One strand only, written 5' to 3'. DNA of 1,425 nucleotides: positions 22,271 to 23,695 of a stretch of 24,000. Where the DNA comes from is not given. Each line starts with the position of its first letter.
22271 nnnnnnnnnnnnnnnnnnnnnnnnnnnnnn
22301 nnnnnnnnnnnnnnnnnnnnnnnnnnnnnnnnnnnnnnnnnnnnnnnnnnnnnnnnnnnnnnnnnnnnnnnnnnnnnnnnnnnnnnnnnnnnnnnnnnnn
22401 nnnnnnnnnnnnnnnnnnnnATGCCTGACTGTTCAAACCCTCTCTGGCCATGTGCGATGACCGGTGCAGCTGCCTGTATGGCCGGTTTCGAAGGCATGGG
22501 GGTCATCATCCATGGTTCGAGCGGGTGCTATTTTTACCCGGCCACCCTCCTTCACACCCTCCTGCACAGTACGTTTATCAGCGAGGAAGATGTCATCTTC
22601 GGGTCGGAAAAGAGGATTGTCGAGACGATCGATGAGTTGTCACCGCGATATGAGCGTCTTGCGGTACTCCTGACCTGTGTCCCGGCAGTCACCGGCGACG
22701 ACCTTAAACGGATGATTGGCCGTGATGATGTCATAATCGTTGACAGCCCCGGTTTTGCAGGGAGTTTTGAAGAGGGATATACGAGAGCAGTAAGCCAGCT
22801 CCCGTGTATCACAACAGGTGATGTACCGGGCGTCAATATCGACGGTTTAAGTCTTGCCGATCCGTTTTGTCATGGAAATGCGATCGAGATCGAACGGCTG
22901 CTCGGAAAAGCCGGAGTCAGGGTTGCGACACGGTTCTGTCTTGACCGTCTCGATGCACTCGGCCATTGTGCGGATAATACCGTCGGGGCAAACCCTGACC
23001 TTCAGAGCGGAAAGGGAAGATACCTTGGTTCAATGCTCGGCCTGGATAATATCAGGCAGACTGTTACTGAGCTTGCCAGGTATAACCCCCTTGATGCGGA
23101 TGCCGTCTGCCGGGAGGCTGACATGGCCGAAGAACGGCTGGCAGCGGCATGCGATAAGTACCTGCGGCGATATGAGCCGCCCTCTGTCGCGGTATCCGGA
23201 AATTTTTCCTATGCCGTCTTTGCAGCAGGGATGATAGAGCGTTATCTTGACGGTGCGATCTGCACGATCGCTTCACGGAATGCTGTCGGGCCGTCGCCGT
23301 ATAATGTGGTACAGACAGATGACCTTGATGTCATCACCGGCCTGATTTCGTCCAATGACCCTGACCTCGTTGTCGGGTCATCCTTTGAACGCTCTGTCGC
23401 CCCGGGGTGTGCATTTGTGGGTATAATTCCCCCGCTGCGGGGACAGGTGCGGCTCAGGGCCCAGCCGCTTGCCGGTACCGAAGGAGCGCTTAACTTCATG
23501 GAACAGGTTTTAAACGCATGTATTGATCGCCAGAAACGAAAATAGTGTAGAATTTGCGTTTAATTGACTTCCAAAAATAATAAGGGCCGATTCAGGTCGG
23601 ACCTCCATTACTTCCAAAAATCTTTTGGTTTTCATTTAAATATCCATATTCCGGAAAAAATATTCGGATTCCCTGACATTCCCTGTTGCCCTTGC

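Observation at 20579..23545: Orphan nitrogenase-like H-D-K operon with short, P-cluster-type D/K subunits, separate from the F430 (cfb) genes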

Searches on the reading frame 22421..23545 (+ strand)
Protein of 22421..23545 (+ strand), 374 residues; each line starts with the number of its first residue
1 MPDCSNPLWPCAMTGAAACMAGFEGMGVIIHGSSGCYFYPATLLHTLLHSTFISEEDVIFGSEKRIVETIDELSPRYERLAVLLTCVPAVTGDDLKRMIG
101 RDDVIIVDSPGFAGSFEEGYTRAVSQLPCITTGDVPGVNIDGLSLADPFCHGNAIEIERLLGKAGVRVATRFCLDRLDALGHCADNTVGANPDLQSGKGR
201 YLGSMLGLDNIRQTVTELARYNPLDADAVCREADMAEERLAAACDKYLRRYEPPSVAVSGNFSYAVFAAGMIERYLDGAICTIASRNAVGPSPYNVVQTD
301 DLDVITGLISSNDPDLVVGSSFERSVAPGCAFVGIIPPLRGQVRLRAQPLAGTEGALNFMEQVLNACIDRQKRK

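Call 3: search_protein_families(library=pfam, proteins=[window:22421-23545:+])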
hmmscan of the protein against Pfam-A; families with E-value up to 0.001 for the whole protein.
window:22421-23545:+ (374 aa): 1 family
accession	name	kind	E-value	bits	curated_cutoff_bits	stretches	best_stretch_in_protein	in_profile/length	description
PF00148.24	Oxidored_nitro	-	2.9e-33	115.8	28.6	2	11-172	1-179/399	Nitrogenase component 1 type Oxidoreductase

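Call 4: search_protein_families(library=ncbifam, proteins=[window:22421-23545:+])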
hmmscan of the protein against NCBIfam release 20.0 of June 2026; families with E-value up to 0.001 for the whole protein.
window:22421-23545:+ (374 aa): 12 families
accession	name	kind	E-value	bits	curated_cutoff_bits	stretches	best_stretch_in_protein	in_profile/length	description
TIGR01286.1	nifK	equivalog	3.1e-13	49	427.3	1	6-103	64-171/516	nitrogenase molybdenum-iron protein subunit beta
TIGR01283.1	nifE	equivalog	4.1e-13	48.7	505.1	1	44-127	87-178/459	nitrogenase iron-molybdenum cofactor biosynthesis protein NifE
NF011047.0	PRK14477.1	equivalog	3.4e-11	41.7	1229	1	50-119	84-161/917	bifunctional nitrogenase iron-molybdenum cofactor biosynthesis protein NifEN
TIGR03282.1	methan_mark_13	equivalog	1.1e-10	41.1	268.4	1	27-108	21-111/352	Ni-sirohydrochlorin a,c-diamide reductive cyclase catalytic subunit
TIGR01285.1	nifN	equivalog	3.5e-09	36.1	326.8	1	5-127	12-152/433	nitrogenase iron-molybdenum cofactor biosynthesis protein NifN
TIGR01284.1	alt_nitrog_alph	subfamily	1.9e-07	29.9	512.8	1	48-116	94-172/457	nitrogenase subunit alpha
TIGR02932.1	vnfK_nitrog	equivalog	2.3e-07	30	873.95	1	6-101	11-115/457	V-containing nitrogenase subunit beta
TIGR02931.1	anfK_nitrog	equivalog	3.2e-07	29.4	853.85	1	5-126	13-157/461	Fe-only nitrogenase subunit beta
TIGR01862.1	N2-ase-Ialpha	subfamily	6.7e-06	25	486.05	1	46-116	86-165/444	nitrogenase component I subunit alpha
TIGR01860.1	VNFD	equivalog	2.7e-05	23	823.1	1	47-115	95-173/461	nitrogenase vanadium-iron protein, alpha chain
TIGR01861.1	ANFD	equivalog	0.00029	19.4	873.8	1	49-119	98-178/513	nitrogenase iron-iron protein, alpha chain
TIGR01278.1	DPOR_BchB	equivalog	0.00054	18.9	490.35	0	295-367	342-417/512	ferredoxin:protochlorophyllide reductase (ATP-dependent) subunit B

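Call 8: search_solved_structures(query=window:22421-23545:+, max_evalue=0.001, show_alignments=3)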
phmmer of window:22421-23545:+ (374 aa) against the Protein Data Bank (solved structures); distinct sequences matched with E-value up to 0.001: 22.
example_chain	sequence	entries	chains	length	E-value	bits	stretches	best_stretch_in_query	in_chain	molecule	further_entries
9i0g_A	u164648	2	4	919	2.2e-13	53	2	50-119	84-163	Nitrogenase iron-molybdenum cofactor biosynthesis protein NifE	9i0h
10zk_B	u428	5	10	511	1.4e-09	40.5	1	6-169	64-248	Nitrogenase FeMo beta subunit protein NifK | Nitrogenase MoFe protein beta subunit NifK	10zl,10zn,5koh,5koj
9nsv_B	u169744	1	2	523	1.6e-08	37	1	6-101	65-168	Nitrogenase MoFe-protein beta chain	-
9hbn_B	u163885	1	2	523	2.3e-08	36.5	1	6-101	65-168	MoFe nitrogenase subunit K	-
5n6y_E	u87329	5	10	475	4.8e-08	35.4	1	5-99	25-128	Nitrogenase vanadium-iron protein beta chain | Vanadium nitrogenase beta subunit, vnfK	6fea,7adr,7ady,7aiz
6o7m_B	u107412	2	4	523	2.1e-07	33.3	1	6-101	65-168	Nitrogenase molybdenum-iron protein beta chain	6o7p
6o7n_B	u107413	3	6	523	2.2e-07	33.3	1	6-101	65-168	Nitrogenase molybdenum-iron protein beta chain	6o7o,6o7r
1h1l_B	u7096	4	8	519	2.2e-07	33.2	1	7-101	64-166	NITROGENASE MOLYBDENUM IRON PROTEIN BETA CHAIN | PROTEIN (NITROGENASE MOLYBDENUM IRON PROTEIN)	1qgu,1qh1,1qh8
5cx1_B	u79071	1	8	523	2.6e-07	33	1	6-101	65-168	Nitrogenase molybdenum-iron protein beta chain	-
8p8g_B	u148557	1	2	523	2.7e-07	33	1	6-101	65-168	Nitrogenase molybdenum-iron protein beta chain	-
11ne_B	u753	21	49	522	2.7e-07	33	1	6-101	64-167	Nitrogenase molybdenum-iron protein beta chain | NITROGENASE MOLYBDENUM-IRON PROTEIN | NITROGENASE MOLYBDENUM IRON PROTEIN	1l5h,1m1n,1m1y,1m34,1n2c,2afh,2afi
10zm_D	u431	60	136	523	2.7e-07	33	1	6-101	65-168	Nitrogenase molybdenum-iron protein beta chain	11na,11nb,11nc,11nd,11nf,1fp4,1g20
6o7l_B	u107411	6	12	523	2.7e-07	32.9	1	6-101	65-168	Nitrogenase molybdenum-iron protein beta chain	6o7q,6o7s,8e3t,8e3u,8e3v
8oie_C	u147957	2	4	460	2.9e-07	32.8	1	5-141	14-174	Nitrogenase iron-iron protein, beta subunit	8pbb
8boq_B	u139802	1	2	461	5.7e-07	31.9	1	5-178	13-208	Fe-only nitrogenase, beta subunit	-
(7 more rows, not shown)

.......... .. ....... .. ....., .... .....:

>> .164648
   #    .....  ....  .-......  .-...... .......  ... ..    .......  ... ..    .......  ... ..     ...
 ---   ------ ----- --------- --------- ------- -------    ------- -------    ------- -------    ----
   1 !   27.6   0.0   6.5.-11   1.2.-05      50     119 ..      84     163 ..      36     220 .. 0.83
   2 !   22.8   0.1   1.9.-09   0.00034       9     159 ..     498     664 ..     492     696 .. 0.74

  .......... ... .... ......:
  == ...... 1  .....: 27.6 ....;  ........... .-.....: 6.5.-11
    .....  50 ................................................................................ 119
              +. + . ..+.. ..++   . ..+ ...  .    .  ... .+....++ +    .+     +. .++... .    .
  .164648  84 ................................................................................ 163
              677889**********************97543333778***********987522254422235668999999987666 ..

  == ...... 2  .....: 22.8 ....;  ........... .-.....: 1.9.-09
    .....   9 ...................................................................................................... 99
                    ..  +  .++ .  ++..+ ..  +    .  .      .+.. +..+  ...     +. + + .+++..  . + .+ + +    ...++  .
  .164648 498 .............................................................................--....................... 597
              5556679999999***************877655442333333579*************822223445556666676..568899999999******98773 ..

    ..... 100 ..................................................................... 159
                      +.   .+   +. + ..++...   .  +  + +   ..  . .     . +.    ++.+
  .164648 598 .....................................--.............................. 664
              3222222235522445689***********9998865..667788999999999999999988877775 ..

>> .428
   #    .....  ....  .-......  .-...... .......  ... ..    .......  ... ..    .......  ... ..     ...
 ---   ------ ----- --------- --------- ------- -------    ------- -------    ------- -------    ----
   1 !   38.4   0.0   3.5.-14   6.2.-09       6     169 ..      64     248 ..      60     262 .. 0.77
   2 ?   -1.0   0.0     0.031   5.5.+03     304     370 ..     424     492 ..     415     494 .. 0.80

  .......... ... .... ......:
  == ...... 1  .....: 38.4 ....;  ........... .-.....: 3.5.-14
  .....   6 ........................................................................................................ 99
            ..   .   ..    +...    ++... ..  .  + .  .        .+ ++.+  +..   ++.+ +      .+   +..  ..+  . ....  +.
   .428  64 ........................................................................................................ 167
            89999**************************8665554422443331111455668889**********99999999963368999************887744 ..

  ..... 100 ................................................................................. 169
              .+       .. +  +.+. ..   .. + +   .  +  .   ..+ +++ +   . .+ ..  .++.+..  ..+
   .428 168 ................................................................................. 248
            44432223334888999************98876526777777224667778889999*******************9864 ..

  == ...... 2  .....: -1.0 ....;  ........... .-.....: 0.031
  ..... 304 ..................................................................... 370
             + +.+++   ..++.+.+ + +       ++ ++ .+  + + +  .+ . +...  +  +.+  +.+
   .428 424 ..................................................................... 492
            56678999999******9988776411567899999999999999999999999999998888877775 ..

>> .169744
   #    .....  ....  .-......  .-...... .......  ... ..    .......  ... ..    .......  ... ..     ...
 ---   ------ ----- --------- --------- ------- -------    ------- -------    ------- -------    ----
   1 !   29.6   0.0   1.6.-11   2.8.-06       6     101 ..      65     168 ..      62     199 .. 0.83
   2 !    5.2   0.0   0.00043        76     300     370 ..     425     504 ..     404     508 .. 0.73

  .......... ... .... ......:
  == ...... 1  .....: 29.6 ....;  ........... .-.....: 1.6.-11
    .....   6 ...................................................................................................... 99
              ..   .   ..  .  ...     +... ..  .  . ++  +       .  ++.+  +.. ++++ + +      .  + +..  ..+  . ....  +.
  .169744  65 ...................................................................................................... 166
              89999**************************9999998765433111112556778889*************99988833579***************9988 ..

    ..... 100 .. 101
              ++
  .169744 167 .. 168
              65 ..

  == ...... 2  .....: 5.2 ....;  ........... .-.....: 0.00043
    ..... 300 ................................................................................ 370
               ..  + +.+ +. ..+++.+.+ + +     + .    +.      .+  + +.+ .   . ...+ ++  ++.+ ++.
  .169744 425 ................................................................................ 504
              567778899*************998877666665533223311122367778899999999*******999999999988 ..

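Call 20: find_homologous_proteins(query=window:22421-23545:+, max_evalue=1e-8)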
Query window:22421-23545:+ (374 aa): 720 proteins with E <= 1e-8 among 8000 candidates; the best 120 are listed.
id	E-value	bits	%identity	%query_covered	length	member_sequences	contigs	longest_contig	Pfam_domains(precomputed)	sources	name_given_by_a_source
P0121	1.2e-240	816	100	97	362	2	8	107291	PF00148.25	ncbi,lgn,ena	-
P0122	2.5e-201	686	84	97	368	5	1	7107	PF00148.25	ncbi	-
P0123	2.2e-200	683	83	97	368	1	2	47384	PF00148.25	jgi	jgi:nitrogenase molybdenum-iron protein alpha/beta subunit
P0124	3.6e-189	646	79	95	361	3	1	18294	PF00148.25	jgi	jgi:nitrogenase molybdenum-iron protein alpha/beta subunit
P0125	6.8e-133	461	56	99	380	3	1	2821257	PF00148.25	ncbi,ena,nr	nr:nitrogenase component 1 [uncultured Methanoregula sp.]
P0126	2.4e-130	453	57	99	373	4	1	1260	PF00148.25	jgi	jgi:nitrogenase molybdenum-iron protein alpha/beta subunit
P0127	2.5e-130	453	55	99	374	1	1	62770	PF00148.25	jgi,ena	-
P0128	4.4e-130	452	57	100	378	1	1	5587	PF00148.25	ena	-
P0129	5.4e-130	452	55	99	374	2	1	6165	PF00148.25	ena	-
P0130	5.0e-129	448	55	99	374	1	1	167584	PF00148.25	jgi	-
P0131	5.9e-129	448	55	99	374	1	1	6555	PF00148.25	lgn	-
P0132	7.9e-129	448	55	99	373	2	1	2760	PF00148.25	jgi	jgi:nitrogenase molybdenum-iron protein alpha/beta subunit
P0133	1.8e-128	447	54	99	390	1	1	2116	PF00148.25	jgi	jgi:nitrogenase molybdenum-iron protein alpha/beta subunit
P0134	4.2e-128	445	54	99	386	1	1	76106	PF00148.25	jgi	-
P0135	4.4e-128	445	56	99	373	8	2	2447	PF00148.25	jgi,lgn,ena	-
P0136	8.7e-127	441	54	99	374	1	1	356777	PF00148.25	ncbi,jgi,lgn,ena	ncbi:MAG: nitrogenase component 1 [Methanoregula sp.]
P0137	2.8e-126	439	53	99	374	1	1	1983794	PF00148.25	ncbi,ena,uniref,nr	ncbi:nitrogenase component 1 [uncultured Methanoregula sp.]|uniref:nitrogenase component 1 n=1 Tax=u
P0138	5.8e-126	438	55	99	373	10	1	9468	PF00148.25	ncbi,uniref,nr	ncbi:nitrogenase component 1 [Methanoregula sp.]|uniref:nitrogenase component 1 n=1 Tax=Methanoregul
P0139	6.0e-126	438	54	99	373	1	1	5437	PF00148.25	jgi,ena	-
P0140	6.4e-126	438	55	99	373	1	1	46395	PF00148.25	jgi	jgi:nitrogenase molybdenum-iron protein alpha/beta subunit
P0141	7.5e-126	438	54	100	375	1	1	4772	PF00148.25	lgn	-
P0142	1.8e-125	437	54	99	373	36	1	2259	PF00148.25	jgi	jgi:nitrogenase molybdenum-iron protein alpha/beta subunit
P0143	1.8e-125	437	55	99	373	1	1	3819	PF00148.25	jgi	jgi:nitrogenase molybdenum-iron protein alpha/beta subunit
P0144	2.3e-125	436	53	99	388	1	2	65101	PF00148.25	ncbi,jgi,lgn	-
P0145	2.4e-125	436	54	99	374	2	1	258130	PF00148.25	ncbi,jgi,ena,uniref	ncbi:nitrogenase component 1 [Methanoregula sp.]|uniref:nitrogenase component 1 n=1 Tax=Methanoregul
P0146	6.0e-125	435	54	99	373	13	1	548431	PF00148.25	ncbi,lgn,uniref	ncbi:MAG: nitrogenase component 1 [Methanoregula sp.]|uniref:nitrogenase component 1 n=1 Tax=Methano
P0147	6.5e-125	435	55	99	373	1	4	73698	PF00148.25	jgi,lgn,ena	-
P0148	6.5e-125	435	54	99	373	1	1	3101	PF00148.25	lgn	-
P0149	7.5e-125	435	51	99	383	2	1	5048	PF00148.25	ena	-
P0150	8.5e-125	435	55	99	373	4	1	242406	PF00148.25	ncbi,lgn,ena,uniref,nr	ncbi:nitrogenase component 1 [Methanoregula sp.]|uniref:nitrogenase component 1 n=1 Tax=Methanoregul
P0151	1.1e-124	434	54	99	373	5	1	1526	PF00148.25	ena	-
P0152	1.6e-124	434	52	100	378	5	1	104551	PF00148.25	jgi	-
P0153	1.7e-124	434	54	99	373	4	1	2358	PF00148.25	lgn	-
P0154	2.0e-124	433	54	99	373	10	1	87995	PF00148.25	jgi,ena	-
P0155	2.8e-124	433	53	99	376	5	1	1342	PF00148.25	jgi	-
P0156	4.7e-124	432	54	98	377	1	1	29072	PF00148.25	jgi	jgi:nitrogenase molybdenum-iron protein alpha/beta subunit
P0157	1.3e-123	431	53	99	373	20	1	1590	PF00148.25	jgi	-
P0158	1.4e-123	431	53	99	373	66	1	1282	PF00148.25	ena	-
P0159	1.4e-123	431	55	99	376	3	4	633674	PF00148.25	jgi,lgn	jgi:nitrogenase molybdenum-iron protein alpha/beta subunit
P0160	1.6e-123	430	54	100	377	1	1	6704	PF00148.25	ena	-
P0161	1.6e-123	430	54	99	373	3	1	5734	PF00148.25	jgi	jgi:nitrogenase molybdenum-iron protein alpha/beta subunit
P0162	2.1e-123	430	54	99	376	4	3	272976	PF00148.25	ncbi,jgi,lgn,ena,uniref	ncbi:MAG: nitrogenase component 1 [Methanoregula sp.]|uniref:nitrogenase component 1 n=1 Tax=Methano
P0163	2.1e-123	430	53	99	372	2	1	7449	PF00148.25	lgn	-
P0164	2.2e-123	430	55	99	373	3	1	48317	PF00148.25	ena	-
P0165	2.7e-123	430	53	99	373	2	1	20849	PF00148.25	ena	-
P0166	3.3e-123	429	53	99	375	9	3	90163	PF00148.25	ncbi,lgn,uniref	ncbi:nitrogenase component 1 [Methanoregula sp.]|uniref:nitrogenase component 1 n=1 Tax=Methanoregul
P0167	3.7e-123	429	53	99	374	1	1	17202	PF00148.25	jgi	jgi:nitrogenase molybdenum-iron protein alpha/beta subunit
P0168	4.3e-123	429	54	99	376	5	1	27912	PF00148.25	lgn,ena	-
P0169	4.5e-123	429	54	99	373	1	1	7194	PF00148.25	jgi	jgi:nitrogenase molybdenum-iron protein alpha/beta subunit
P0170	5.1e-123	429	54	99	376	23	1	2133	PF00148.25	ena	-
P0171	6.8e-123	428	53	99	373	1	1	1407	PF00148.25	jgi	jgi:nitrogenase molybdenum-iron protein alpha/beta subunit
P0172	8.1e-123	428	54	99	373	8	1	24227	PF00148.25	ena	-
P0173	1.2e-122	427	55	99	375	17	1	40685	PF00148.25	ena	-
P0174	1.3e-122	427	55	99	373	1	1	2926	PF00148.25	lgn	-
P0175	1.3e-122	427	56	99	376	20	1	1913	PF00148.25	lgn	-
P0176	1.3e-122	427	55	99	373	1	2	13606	PF00148.25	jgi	jgi:nitrogenase molybdenum-iron protein alpha/beta subunit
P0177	1.5e-122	427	53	99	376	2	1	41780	PF00148.25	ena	-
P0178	2.5e-122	426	55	99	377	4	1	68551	PF00148.25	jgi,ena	-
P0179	2.5e-122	426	53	99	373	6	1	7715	PF00148.25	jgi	jgi:nitrogenase molybdenum-iron protein alpha/beta subunit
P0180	2.6e-122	426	53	99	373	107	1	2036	PF00148.25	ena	-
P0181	3.0e-122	426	52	99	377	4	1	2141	PF00148.25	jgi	jgi:nitrogenase molybdenum-iron protein alpha/beta subunit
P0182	3.2e-122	426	54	99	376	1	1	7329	PF00148.25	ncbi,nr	ncbi:MAG: nitrogenase component 1 [Methanoregula sp.]|nr:nitrogenase component 1 [Methanoregula sp.]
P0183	3.3e-122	426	54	99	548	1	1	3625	PF00148.25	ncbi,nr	ncbi:MAG TPA: nitrogenase component 1 [Methanoregula sp.]|nr:nitrogenase component 1 [Methanoregula 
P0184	4.3e-122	426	53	99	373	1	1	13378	PF00148.25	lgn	-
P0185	4.8e-122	425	54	99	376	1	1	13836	PF00148.25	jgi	-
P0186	6.6e-122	425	54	99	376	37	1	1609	PF00148.25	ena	-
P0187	8.0e-122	425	53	99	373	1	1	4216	PF00148.25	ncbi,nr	ncbi:MAG: nitrogenase component 1 [Methanoregula sp.]|nr:nitrogenase component 1 [Methanoregula sp.]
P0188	8.9e-122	425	54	99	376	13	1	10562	PF00148.25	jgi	-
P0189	9.0e-122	425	54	99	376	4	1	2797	PF00148.25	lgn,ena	-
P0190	1.1e-121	424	54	99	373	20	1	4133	PF00148.25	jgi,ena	-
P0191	1.1e-121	424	53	100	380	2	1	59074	PF00148.25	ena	-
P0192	1.2e-121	424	52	100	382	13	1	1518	PF00148.25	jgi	jgi:nitrogenase molybdenum-iron protein alpha/beta subunit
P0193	1.3e-121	424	52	99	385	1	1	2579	PF00148.25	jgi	jgi:nitrogenase molybdenum-iron protein alpha/beta subunit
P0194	1.4e-121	424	53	99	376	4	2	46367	PF00148.25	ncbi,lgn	ncbi:MAG: nitrogenase component 1 [Methanoregula sp.]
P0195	1.5e-121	424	51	99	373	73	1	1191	PF00148.25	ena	-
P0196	1.5e-121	424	53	99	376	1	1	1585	PF00148.25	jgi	jgi:nitrogenase molybdenum-iron protein alpha/beta subunit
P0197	1.6e-121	424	52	99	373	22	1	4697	PF00148.25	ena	-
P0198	1.6e-121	424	54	99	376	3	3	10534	PF00148.25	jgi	-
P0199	1.9e-121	424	54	99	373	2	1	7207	PF00148.25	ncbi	-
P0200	2.5e-121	423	54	99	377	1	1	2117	PF00148.25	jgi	jgi:nitrogenase molybdenum-iron protein alpha/beta subunit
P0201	2.5e-121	423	53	99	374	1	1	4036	PF00148.25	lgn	-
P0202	2.5e-121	423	53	98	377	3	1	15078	PF00148.25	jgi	jgi:nitrogenase molybdenum-iron protein alpha/beta subunit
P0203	3.0e-121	423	54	99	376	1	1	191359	PF00148.25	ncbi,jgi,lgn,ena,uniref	ncbi:nitrogenase component 1 [Methanoregula sp.]|uniref:nitrogenase component 1 n=1 Tax=Methanoregul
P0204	3.1e-121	423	53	99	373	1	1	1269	PF00148.25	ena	-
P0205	3.3e-121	423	54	99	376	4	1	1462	PF00148.25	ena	-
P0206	3.4e-121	423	51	99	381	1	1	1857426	PF00148.25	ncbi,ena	-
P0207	3.5e-121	423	54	99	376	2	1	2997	PF00148.25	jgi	-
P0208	3.5e-121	423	52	99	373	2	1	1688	PF00148.25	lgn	-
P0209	3.7e-121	423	53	99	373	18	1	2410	PF00148.25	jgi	jgi:nitrogenase molybdenum-iron protein alpha/beta subunit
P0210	3.7e-121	423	53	99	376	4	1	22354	PF00148.25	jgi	-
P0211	3.7e-121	423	53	99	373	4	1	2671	PF00148.25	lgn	-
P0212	4.1e-121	422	53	99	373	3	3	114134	PF00148.25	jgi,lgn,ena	-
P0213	4.3e-121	422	54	99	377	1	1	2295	PF00148.25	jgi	jgi:nitrogenase molybdenum-iron protein alpha/beta subunit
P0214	5.7e-121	422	54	99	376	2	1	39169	PF00148.25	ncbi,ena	-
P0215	5.8e-121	422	53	99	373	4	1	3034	PF00148.25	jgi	jgi:nitrogenase molybdenum-iron protein alpha/beta subunit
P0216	5.8e-121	422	53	99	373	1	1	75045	PF00148.25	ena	-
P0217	6.8e-121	422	53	99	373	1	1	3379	PF00148.25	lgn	-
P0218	8.2e-121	421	53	99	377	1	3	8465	PF00148.25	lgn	-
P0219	8.8e-121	421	53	99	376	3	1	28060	PF00148.25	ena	-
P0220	8.9e-121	421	50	99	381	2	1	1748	PF00148.25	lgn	-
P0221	9.9e-121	421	53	99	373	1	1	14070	PF00148.25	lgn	-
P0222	1.0e-120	421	54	100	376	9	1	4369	PF00148.25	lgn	-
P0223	1.1e-120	421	53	100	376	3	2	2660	PF00148.25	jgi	-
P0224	1.4e-120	421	52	100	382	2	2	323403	PF00148.25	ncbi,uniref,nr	ncbi:nitrogenase component 1 [Methanoculleus sp.]|uniref:nitrogenase component 1 n=1 Tax=Methanocull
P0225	1.5e-120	421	51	99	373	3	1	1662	PF00148.25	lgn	-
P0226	1.5e-120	421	53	99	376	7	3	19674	PF00148.25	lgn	-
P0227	1.7e-120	420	52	100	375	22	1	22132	PF00148.25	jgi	jgi:nitrogenase molybdenum-iron protein alpha/beta subunit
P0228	1.8e-120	420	53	99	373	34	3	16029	PF00148.25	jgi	-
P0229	2.1e-120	420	52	99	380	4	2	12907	PF00148.25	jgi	jgi:nitrogenase molybdenum-iron protein alpha/beta subunit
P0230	3.3e-120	419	51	99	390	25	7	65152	PF00148.25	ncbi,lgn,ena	-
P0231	3.6e-120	419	54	99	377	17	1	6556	PF00148.25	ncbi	-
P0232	3.6e-120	419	53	99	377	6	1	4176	PF00148.25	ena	-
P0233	3.9e-120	419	54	99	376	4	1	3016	PF00148.25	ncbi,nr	ncbi:MAG: nitrogenase component 1 [Methanoregula sp.]|nr:nitrogenase component 1 [Methanoregula sp.]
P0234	4.0e-120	419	53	98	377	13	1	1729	PF00148.25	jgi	jgi:nitrogenase molybdenum-iron protein alpha/beta subunit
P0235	4.0e-120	419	52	99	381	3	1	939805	PF00148.25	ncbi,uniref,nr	ncbi:oxidoreductase [Methanoculleus taiwanensis]|uniref:Oxidoreductase n=2 Tax=Methanoculleus taiwan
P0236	4.2e-120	419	52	100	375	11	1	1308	PF00148.25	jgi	jgi:nitrogenase molybdenum-iron protein alpha/beta subunit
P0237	5.5e-120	419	52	99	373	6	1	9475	PF00148.25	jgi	jgi:nitrogenase molybdenum-iron protein alpha/beta subunit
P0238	5.5e-120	419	52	99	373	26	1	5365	PF00148.25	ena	-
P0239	5.5e-120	419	53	99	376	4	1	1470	PF00148.25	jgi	jgi:nitrogenase molybdenum-iron protein alpha/beta subunit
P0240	6.0e-120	419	52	99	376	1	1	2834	PF00148.25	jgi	-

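Call 57: predict_structure(alignment_id=A2)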
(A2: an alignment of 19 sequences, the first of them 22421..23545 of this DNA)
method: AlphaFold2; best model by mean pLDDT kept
length: 374 residues; sequences in the alignment: 19
mean_pLDDT: 89.5   pTM: 0.89
mean pLDDT of the five models: 89.5, 88.4, 86.6, 84.0, 79.0
residues with pLDDT >= 90: 242; 70-90: 114; 50-70: 14; < 50: 4
segments of 3 or more residues with pLDDT < 50: 1-4
pLDDT, mean of each block of 10 residues (from residue 1): 50 90 94 80 87 83 88 94 79 75 82 79 87 84 93 97 95 91 92 91 96 96 93 98 97 96 97 97 93 92 92 95 92 90 85 98 95 77
secondary structure, 60 per line:
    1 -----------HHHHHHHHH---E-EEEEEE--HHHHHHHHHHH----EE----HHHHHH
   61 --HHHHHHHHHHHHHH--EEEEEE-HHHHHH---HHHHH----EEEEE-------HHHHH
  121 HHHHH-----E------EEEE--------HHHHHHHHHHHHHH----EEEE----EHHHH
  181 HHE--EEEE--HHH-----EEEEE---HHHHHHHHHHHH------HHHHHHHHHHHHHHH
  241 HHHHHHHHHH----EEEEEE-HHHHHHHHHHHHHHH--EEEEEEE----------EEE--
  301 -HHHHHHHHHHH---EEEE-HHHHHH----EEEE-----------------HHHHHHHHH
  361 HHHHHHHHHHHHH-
elements in order: H12-20 E26-31 H34-44 H55-60 H63-76 E79-84 H86-91 H95-99 E104-108 H116-125 E138-141 H150-163 E168-171 H177-182 E186-189 E200-204 H208-219 H226-250 E255-260 H262-276 E279-285 E296-298 H302-312 E316-319 H321-326 E331-334 H352-373
